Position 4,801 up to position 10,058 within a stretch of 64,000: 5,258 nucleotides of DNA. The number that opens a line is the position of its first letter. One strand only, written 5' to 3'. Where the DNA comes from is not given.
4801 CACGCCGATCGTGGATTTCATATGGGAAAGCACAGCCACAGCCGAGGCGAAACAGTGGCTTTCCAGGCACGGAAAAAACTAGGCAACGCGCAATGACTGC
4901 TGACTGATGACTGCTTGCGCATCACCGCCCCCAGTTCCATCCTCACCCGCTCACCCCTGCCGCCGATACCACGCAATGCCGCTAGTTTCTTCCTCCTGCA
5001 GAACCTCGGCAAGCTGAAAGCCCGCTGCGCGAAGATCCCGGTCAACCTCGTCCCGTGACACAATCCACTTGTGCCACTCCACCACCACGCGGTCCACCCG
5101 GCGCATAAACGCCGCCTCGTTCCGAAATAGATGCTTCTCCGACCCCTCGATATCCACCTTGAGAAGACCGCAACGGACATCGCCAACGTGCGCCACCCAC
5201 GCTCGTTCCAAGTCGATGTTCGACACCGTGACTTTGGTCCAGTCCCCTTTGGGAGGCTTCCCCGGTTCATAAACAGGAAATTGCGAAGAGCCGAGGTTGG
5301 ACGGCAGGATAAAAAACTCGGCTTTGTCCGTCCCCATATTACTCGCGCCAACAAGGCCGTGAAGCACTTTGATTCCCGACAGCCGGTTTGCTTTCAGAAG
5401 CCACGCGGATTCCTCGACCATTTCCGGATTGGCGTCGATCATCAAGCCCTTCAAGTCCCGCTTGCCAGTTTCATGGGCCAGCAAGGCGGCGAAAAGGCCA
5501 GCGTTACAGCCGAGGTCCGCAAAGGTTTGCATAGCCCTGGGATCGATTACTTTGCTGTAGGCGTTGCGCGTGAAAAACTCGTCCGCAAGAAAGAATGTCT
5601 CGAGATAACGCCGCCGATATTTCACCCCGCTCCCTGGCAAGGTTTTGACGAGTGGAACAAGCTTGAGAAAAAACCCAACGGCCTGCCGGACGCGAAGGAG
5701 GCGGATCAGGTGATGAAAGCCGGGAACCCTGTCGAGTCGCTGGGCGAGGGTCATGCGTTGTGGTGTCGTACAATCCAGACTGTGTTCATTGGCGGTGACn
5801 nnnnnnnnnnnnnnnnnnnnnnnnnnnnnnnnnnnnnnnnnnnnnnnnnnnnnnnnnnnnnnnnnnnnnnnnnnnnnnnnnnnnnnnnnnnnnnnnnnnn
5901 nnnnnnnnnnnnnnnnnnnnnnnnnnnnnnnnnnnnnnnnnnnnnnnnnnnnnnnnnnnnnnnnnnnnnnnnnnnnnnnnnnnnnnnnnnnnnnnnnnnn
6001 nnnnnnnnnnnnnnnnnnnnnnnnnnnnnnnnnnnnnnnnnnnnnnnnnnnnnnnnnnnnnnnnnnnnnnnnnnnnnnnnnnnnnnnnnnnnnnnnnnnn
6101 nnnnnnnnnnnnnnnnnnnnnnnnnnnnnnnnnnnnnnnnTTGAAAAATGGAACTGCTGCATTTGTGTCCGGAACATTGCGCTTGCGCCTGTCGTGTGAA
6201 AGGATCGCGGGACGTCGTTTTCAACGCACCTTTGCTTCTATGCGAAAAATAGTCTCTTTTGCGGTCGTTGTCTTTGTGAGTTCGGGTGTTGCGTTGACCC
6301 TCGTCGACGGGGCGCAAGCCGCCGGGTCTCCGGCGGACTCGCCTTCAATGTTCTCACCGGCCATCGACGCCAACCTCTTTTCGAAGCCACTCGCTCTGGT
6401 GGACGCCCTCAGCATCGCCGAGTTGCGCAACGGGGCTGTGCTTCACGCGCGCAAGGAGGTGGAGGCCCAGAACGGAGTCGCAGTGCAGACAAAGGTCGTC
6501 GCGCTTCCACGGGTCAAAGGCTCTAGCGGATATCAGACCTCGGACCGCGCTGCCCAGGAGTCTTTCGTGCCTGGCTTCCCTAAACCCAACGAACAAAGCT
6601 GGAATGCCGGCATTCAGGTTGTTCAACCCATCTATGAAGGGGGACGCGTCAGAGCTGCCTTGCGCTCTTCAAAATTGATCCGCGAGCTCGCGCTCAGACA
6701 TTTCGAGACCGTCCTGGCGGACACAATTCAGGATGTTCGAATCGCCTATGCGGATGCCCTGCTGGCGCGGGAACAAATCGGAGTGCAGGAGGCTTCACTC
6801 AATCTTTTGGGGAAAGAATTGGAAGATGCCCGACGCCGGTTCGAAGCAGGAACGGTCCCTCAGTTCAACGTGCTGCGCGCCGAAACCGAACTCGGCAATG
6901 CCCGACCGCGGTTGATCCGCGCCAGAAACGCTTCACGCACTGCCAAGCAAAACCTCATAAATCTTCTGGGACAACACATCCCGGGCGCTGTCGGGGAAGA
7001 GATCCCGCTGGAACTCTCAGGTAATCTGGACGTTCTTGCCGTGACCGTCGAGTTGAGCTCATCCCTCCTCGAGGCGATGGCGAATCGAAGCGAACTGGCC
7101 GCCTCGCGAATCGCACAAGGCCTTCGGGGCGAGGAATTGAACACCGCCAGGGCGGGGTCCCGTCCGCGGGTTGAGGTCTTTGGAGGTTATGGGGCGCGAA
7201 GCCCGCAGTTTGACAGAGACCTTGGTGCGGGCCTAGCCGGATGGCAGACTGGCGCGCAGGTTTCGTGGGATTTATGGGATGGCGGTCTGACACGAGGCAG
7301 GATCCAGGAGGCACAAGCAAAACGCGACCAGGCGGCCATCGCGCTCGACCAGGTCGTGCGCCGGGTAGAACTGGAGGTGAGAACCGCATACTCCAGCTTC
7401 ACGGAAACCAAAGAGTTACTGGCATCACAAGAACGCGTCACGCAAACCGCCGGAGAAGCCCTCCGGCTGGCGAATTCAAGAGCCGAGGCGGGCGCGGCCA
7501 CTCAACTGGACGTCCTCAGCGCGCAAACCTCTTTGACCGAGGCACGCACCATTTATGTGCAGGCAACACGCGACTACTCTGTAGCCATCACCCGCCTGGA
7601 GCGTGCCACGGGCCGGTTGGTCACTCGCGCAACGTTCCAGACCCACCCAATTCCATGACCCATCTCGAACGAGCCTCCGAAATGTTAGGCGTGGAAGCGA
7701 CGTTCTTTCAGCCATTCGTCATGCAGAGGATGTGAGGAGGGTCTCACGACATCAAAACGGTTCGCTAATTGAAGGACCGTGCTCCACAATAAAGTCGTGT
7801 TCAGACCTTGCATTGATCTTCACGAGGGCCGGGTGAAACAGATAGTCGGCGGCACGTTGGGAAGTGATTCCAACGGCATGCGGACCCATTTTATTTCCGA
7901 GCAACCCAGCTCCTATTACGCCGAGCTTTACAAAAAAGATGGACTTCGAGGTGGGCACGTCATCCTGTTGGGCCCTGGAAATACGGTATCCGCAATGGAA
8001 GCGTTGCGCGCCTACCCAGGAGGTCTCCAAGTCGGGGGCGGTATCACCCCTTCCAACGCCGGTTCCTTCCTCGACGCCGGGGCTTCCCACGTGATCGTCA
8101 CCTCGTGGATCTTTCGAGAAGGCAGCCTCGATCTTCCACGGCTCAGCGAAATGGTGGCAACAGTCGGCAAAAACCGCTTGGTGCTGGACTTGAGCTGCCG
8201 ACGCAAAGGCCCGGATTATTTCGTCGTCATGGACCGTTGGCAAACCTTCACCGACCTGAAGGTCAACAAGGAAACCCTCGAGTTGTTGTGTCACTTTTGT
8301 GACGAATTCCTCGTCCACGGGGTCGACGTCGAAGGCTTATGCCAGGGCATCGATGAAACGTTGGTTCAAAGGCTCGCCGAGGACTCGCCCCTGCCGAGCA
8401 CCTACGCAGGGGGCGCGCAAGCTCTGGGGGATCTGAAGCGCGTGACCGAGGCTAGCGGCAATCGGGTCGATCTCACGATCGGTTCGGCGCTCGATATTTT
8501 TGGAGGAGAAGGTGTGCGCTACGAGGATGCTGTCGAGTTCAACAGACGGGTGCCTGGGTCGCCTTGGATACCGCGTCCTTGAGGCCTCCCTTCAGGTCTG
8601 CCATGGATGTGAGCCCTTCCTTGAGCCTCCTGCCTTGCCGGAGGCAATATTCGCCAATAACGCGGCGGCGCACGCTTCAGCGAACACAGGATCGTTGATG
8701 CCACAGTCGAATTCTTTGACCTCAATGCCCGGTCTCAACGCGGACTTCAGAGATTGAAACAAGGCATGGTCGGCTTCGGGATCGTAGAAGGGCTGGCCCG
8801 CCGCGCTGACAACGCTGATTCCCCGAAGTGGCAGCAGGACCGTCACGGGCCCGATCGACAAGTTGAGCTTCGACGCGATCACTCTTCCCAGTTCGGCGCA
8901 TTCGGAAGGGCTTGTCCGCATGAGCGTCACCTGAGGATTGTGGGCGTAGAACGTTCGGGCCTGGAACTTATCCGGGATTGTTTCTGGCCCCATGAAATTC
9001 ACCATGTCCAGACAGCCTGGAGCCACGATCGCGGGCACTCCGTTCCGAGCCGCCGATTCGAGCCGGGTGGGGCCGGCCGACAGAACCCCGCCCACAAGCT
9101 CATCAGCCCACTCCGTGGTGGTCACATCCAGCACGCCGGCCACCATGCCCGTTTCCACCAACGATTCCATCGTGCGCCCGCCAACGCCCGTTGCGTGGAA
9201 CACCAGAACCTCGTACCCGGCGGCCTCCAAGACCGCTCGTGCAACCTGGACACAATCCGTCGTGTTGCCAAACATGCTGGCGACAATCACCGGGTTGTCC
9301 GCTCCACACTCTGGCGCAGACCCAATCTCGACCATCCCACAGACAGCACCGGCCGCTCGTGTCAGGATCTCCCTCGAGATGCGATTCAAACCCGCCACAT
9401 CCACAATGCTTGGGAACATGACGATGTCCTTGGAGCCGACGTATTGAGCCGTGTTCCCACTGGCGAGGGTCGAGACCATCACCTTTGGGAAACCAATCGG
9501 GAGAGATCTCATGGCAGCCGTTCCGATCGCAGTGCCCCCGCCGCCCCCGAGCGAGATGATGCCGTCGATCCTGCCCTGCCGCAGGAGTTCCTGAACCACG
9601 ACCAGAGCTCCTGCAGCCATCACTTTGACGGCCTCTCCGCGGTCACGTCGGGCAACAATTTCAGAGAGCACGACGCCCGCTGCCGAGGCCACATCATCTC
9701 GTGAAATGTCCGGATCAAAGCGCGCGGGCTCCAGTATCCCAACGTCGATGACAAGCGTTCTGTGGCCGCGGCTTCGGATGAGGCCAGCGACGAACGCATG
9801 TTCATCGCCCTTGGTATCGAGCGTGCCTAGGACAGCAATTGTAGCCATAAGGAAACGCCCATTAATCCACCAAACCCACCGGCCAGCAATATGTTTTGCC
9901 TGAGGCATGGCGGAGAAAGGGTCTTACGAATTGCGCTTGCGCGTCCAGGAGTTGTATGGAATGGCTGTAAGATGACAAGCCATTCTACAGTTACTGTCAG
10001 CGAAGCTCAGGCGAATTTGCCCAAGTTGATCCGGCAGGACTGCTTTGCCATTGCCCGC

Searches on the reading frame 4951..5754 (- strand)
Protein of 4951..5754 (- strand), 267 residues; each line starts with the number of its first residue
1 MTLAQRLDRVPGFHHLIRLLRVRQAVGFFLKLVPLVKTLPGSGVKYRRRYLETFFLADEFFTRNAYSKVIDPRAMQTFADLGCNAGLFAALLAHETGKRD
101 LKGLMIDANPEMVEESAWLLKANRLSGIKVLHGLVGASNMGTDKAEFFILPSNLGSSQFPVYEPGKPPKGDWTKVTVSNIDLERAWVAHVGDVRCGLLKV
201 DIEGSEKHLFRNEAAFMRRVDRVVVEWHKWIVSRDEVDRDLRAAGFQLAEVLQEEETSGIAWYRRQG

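Call 22: search_protein_families(library=pfam, proteins=[window:4951-5754:-], max_evalue=0.01)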
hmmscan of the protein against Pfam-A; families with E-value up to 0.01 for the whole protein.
window:4951-5754:- (267 aa): 3 families
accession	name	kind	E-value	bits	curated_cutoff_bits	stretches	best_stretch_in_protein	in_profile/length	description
PF05050.19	Methyltransf_21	-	4.6e-07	30.6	22.7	1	98-248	19-173/173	Methyltransferase FkbM domain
PF05175.20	MTS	-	0.0015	18.6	23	1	71-133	28-88/170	Methyltransferase small domain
PF13649.12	Methyltransf_25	-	0.0068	17.5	27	0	80-135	3-55/97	Methyltransferase domain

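Call 74: find_encoding_contigs(protein=window:4951-5754:-, flank=1500, max_places=10)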
Protein window:4951-5754:- (267 aa): 23 contigs read that carry it; 10 places shown.
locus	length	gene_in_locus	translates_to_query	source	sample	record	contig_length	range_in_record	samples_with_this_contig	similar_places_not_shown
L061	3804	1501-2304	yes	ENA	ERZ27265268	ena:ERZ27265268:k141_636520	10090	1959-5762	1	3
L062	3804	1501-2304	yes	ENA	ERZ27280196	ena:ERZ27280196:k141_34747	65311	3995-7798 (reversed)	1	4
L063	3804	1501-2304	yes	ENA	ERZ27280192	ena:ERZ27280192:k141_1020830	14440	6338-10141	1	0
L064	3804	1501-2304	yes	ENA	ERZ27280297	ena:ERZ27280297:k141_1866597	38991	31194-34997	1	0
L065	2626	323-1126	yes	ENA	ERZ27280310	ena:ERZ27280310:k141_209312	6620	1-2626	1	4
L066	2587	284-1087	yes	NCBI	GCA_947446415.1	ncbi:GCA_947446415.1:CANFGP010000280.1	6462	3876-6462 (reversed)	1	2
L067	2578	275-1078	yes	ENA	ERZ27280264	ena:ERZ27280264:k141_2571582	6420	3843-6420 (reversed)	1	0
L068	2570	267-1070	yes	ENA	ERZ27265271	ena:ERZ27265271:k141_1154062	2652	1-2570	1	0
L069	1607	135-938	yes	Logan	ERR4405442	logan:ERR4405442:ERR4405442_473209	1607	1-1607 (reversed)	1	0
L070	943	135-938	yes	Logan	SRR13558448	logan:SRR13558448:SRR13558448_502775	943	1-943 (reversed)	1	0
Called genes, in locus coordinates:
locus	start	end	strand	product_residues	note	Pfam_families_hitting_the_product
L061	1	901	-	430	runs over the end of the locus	PF02321:OEP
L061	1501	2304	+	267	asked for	PF05050:Methyltransf_21 (weak)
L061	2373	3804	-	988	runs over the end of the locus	PF16871:DUF5077 (faint), PF00657:Lipase_GDSL, PF13472:Lipase_GDSL_2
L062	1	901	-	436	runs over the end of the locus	PF02321:OEP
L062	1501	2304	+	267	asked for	PF05050:Methyltransf_21 (weak)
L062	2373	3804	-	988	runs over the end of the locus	PF16871:DUF5077 (faint), PF00657:Lipase_GDSL, PF13472:Lipase_GDSL_2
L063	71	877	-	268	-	PF01182:Glucosamine_iso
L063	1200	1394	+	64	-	-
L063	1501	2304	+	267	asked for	PF05050:Methyltransf_21 (weak)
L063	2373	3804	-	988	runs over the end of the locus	PF16871:DUF5077 (faint), PF00657:Lipase_GDSL, PF13472:Lipase_GDSL_2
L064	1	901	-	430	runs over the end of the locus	PF02321:OEP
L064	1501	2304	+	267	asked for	PF05050:Methyltransf_21 (weak)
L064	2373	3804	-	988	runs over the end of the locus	PF16871:DUF5077 (faint), PF00657:Lipase_GDSL, PF13472:Lipase_GDSL_2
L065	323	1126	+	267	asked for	PF05050:Methyltransf_21 (weak)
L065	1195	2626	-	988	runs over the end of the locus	PF16871:DUF5077 (faint), PF00657:Lipase_GDSL, PF13472:Lipase_GDSL_2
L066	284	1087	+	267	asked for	PF05050:Methyltransf_21 (weak)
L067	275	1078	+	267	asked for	PF05050:Methyltransf_21 (weak)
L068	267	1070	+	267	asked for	PF05050:Methyltransf_21 (weak)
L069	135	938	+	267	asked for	PF05050:Methyltransf_21 (weak)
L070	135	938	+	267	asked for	PF05050:Methyltransf_21 (weak)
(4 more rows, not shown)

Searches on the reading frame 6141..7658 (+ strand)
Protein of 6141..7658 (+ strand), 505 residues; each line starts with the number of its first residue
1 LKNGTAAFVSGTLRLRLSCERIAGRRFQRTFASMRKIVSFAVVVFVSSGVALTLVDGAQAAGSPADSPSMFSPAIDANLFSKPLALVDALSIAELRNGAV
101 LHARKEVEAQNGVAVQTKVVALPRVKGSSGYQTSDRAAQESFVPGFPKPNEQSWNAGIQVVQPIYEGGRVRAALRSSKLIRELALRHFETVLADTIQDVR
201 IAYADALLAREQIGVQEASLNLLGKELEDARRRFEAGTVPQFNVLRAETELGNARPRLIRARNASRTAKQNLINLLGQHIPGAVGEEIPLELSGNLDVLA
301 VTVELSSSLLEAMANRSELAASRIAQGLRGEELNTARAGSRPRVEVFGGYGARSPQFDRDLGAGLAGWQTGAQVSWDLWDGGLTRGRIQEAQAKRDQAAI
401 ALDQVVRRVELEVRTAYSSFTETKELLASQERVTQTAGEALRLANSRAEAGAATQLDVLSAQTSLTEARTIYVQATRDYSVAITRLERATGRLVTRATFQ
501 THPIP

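Call 22: search_protein_families(library=pfam, proteins=[window:6141-7658:+], max_evalue=0.01)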
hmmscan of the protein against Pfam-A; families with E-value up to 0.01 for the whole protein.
window:6141-7658:+ (505 aa): 1 family
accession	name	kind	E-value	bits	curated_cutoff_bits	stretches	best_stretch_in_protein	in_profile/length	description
PF02321.23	OEP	-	4e-54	183.7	22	2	311-491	7-187/187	Outer membrane efflux protein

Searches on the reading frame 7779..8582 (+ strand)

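Call 86: search_protein_families(library=pfam, proteins=[window:7779-8582:+], max_evalue=0.0001)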
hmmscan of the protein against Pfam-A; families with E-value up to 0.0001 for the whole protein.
window:7779-8582:+ (267 aa): 1 family
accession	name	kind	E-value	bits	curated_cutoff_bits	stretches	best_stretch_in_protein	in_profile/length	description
PF00977.27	His_biosynth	-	2.3e-25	89.8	23.6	1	10-238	4-222/228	Histidine biosynthesis protein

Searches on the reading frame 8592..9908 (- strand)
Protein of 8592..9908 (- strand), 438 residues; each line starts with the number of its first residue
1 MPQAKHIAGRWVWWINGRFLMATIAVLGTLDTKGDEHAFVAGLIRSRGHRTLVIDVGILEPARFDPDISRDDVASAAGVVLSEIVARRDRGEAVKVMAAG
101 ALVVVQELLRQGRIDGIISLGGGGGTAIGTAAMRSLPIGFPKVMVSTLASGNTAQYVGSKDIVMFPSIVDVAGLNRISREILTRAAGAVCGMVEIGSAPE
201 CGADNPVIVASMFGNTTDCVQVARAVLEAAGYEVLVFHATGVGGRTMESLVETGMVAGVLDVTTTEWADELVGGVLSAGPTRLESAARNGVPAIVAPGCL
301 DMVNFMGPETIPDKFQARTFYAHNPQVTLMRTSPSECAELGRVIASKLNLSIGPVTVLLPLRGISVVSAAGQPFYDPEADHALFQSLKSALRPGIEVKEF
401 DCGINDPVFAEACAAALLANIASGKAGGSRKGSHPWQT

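Call 86: search_protein_families(library=pfam, proteins=[window:8592-9908:-], max_evalue=0.0001)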
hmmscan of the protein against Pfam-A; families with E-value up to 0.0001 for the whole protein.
window:8592-9908:- (438 aa): 2 families
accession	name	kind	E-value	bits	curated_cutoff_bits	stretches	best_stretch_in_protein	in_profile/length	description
PF23189.1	UPF0261_C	-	2.1e-90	302.2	27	1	206-418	2-215/218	Uncharacterised protein family (UPF0261) C-terminal domain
PF06792.17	UPF0261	-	6.7e-65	218.8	27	1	23-195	2-173/176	Uncharacterised protein family (UPF0261) N-terminal domain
